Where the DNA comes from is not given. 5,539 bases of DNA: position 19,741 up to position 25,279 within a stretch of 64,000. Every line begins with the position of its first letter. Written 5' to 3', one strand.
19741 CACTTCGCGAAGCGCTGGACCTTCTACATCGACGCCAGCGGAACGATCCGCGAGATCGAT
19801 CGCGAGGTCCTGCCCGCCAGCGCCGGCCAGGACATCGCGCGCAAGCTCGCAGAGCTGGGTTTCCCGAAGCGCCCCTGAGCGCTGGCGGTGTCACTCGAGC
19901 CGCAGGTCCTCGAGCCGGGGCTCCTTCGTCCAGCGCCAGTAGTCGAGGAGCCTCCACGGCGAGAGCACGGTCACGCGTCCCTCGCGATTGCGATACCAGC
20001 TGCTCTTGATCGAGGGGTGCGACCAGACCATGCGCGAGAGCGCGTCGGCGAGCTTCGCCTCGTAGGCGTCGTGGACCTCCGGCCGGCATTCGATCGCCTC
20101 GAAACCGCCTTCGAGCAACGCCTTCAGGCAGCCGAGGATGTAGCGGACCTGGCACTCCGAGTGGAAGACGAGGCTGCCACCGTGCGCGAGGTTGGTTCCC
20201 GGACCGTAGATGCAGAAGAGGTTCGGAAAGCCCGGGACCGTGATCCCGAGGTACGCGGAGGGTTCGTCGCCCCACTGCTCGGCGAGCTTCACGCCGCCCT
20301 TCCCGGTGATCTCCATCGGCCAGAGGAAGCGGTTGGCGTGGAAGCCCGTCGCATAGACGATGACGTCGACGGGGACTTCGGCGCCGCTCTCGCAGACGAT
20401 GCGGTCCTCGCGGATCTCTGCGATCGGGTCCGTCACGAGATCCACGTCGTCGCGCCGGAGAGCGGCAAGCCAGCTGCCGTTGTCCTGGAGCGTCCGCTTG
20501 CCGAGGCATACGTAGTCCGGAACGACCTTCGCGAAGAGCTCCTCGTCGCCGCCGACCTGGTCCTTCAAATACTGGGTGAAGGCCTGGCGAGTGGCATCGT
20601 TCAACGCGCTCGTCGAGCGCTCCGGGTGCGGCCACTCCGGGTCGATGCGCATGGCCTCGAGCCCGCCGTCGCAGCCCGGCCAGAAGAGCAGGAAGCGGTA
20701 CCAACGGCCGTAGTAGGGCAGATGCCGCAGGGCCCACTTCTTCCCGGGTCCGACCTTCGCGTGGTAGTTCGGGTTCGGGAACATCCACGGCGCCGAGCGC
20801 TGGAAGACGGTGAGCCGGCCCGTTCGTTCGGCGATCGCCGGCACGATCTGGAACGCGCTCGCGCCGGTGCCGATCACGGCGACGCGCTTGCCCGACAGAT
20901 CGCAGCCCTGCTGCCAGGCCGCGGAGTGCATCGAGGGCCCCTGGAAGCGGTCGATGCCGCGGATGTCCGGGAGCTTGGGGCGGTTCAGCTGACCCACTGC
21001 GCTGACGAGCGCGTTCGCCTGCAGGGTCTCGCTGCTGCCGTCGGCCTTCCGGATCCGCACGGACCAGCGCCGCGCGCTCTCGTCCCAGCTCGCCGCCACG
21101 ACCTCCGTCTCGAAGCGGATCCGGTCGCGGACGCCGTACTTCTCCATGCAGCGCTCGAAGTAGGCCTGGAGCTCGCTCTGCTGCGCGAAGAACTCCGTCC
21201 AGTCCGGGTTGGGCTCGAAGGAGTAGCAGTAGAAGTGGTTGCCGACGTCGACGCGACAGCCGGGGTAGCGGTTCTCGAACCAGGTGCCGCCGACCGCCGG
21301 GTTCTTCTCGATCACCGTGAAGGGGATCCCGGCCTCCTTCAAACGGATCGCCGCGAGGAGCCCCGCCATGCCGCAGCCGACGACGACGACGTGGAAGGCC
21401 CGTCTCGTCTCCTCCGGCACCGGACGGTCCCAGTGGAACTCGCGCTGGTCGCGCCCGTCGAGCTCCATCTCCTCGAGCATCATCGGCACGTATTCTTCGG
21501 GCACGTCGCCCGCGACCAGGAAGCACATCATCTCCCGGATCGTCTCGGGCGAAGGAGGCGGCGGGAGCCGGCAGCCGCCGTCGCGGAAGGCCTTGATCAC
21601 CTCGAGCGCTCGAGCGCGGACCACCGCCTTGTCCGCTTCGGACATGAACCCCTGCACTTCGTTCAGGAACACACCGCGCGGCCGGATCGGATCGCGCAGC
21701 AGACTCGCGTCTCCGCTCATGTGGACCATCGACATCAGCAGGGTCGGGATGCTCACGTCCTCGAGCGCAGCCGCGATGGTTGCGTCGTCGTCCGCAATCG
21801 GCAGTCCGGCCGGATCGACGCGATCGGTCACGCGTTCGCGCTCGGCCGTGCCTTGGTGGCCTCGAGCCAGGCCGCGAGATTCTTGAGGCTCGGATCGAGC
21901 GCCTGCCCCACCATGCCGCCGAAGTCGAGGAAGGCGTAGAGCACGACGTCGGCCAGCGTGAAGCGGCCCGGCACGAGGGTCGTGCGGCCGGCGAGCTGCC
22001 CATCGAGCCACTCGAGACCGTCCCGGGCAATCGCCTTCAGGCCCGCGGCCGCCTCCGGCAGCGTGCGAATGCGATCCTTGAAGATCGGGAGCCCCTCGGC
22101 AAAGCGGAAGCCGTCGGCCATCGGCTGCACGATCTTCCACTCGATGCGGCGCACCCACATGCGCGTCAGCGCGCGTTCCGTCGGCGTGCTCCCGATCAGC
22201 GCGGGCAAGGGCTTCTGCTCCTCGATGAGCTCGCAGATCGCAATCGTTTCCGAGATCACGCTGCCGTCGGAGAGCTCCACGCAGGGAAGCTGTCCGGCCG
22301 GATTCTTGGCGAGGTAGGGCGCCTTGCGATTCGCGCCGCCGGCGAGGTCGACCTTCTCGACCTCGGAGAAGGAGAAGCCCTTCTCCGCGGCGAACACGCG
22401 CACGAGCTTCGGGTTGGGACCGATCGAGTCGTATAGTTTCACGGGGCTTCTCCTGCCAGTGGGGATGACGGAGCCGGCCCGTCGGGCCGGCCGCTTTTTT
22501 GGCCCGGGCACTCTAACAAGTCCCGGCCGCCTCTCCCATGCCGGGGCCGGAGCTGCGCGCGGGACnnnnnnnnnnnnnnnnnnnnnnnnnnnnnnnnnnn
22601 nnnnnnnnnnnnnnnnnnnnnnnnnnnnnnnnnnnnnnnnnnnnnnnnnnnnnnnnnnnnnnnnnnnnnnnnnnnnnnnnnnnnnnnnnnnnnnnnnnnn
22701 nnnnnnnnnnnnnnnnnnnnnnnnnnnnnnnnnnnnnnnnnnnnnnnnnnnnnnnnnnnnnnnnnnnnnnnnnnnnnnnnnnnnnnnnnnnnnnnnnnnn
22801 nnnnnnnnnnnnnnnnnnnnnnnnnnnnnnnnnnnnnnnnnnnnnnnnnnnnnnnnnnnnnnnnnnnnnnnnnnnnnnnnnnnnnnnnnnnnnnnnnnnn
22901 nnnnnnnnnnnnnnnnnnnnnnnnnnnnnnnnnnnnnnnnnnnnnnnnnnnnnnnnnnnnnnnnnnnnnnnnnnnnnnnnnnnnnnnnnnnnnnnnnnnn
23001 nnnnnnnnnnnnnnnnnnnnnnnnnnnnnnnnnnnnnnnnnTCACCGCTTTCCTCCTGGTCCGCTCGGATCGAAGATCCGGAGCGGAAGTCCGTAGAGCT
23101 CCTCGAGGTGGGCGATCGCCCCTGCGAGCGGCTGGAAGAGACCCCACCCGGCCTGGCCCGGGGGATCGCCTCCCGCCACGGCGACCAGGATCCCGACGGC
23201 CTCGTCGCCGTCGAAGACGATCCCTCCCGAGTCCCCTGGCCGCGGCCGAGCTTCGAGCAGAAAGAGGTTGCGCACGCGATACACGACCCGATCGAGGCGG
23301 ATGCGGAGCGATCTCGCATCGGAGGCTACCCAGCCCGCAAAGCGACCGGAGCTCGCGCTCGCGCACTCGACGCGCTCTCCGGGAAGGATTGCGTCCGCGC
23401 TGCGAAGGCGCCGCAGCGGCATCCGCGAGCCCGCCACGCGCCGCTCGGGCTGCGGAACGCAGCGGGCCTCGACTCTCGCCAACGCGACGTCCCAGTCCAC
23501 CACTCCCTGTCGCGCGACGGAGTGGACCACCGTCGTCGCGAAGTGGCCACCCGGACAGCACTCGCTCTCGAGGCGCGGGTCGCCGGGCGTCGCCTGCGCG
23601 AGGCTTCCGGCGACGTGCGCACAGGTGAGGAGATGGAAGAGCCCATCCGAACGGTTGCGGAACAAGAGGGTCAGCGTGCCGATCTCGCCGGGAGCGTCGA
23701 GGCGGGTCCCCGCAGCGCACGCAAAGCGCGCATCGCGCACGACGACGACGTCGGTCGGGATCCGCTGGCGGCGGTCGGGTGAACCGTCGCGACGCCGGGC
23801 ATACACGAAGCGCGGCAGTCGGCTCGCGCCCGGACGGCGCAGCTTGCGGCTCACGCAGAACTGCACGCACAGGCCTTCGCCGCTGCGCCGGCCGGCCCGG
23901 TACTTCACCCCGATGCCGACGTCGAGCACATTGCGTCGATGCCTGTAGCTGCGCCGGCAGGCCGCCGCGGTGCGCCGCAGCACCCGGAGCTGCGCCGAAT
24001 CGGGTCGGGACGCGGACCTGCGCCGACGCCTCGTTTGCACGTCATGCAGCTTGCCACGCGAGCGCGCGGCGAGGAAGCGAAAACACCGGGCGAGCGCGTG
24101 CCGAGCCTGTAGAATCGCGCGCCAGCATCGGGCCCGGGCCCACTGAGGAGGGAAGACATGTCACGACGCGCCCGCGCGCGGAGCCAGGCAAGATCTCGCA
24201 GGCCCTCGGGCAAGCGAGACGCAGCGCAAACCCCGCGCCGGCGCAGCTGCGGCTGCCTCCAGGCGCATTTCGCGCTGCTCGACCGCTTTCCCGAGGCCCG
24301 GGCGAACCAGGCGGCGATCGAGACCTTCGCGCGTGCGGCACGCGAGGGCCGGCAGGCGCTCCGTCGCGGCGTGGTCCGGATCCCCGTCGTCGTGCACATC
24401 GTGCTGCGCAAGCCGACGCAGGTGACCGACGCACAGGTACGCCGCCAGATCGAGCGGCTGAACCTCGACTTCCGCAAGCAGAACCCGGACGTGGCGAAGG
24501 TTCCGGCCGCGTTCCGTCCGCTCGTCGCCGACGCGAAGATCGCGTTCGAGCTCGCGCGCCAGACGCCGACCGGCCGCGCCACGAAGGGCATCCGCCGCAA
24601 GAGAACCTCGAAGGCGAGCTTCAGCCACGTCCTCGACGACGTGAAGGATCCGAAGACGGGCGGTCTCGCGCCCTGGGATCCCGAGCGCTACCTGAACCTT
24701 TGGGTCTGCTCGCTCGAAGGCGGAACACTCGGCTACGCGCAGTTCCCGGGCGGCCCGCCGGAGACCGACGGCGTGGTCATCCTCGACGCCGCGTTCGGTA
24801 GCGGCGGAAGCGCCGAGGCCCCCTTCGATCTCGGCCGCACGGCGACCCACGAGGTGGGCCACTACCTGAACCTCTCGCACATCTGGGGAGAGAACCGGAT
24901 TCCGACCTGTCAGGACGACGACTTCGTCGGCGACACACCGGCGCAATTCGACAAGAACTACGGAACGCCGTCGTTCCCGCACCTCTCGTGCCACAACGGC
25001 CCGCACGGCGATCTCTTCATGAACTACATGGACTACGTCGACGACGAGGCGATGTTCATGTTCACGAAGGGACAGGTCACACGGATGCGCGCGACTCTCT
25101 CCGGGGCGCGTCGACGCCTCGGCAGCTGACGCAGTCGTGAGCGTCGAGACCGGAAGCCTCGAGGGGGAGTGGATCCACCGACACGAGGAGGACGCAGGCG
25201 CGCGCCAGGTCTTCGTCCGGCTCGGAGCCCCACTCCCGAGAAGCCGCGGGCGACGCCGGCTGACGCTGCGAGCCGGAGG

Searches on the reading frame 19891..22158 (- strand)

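Call 46: search_protein_families(library=pfam, proteins=[window:19891-22158:-], max_evalue=0.00001)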
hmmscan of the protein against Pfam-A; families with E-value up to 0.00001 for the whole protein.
window:19891-22158:- (755 aa): 8 families
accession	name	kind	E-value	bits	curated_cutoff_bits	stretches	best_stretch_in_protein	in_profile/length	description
PF00743.25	FMO-like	-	2.2e-16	59.9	22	1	256-460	3-220/532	Flavin-binding monooxygenase-like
PF13738.12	Pyr_redox_3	-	7.4e-16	58.7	30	1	258-477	1-218/305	Pyridine nucleotide-disulphide oxidoreductase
PF13450.12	NAD_binding_8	-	3.9e-14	53.1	21.9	1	259-326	1-67/68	NAD(P)-binding Rossmann-like domain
PF07992.20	Pyr_redox_2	-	5.8e-13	49.4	26.1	1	255-444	1-163/291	Pyridine nucleotide-disulphide oxidoreductase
PF13434.12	Lys_Orn_oxgnase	-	2.8e-10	40.3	21.3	1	322-448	89-213/339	L-lysine 6-monooxygenase/L-ornithine 5-monooxygenase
PF01266.30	DAO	-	1.5e-08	35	27.9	0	256-293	1-39/353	FAD dependent oxidoreductase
PF01593.30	Amino_oxidase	-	3e-07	30.5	19.8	1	264-413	1-168/443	Flavin containing amine oxidoreductase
PF00890.30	FAD_binding_2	-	1e-06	28.7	20.4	1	256-292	1-37/414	FAD binding domain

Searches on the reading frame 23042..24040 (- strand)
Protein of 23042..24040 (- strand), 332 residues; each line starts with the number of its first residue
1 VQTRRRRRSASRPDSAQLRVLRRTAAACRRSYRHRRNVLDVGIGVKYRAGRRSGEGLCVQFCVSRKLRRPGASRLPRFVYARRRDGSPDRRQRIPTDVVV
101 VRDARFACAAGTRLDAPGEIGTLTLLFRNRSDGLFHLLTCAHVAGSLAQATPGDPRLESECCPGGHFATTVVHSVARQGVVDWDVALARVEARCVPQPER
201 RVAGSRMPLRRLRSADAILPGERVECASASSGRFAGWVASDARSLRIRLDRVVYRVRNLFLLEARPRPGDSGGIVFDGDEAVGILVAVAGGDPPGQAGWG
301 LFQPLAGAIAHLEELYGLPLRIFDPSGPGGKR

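Call 46: search_protein_families(library=pfam, proteins=[window:23042-24040:-], max_evalue=0.00001)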
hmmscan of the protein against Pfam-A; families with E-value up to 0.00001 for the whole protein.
window:23042-24040:- (332 aa): 1 family
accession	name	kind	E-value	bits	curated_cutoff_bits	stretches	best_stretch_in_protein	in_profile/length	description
PF13365.12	Trypsin_2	-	4.9e-07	31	27.6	1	131-280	8-139/144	Trypsin-like peptidase domain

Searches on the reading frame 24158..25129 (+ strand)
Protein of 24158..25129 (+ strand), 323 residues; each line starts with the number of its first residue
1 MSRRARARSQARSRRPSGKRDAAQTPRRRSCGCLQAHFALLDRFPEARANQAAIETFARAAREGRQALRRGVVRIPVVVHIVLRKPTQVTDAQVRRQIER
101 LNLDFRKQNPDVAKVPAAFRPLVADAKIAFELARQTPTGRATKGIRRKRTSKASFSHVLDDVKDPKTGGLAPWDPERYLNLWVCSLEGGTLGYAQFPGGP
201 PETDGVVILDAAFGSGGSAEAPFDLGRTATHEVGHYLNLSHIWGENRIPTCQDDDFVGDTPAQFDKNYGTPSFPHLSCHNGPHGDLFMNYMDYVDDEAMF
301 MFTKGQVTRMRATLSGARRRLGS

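Call 47: search_protein_families(library=pfam, proteins=[window:24158-25129:+], max_evalue=0.00001)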
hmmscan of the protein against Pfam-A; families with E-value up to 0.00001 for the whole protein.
window:24158-25129:+ (323 aa): 1 family
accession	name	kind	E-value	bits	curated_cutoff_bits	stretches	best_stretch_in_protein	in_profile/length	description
PF05572.19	Peptidase_M43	-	3.6e-15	56.6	23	1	173-314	12-151/152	Pregnancy-associated plasma protein-A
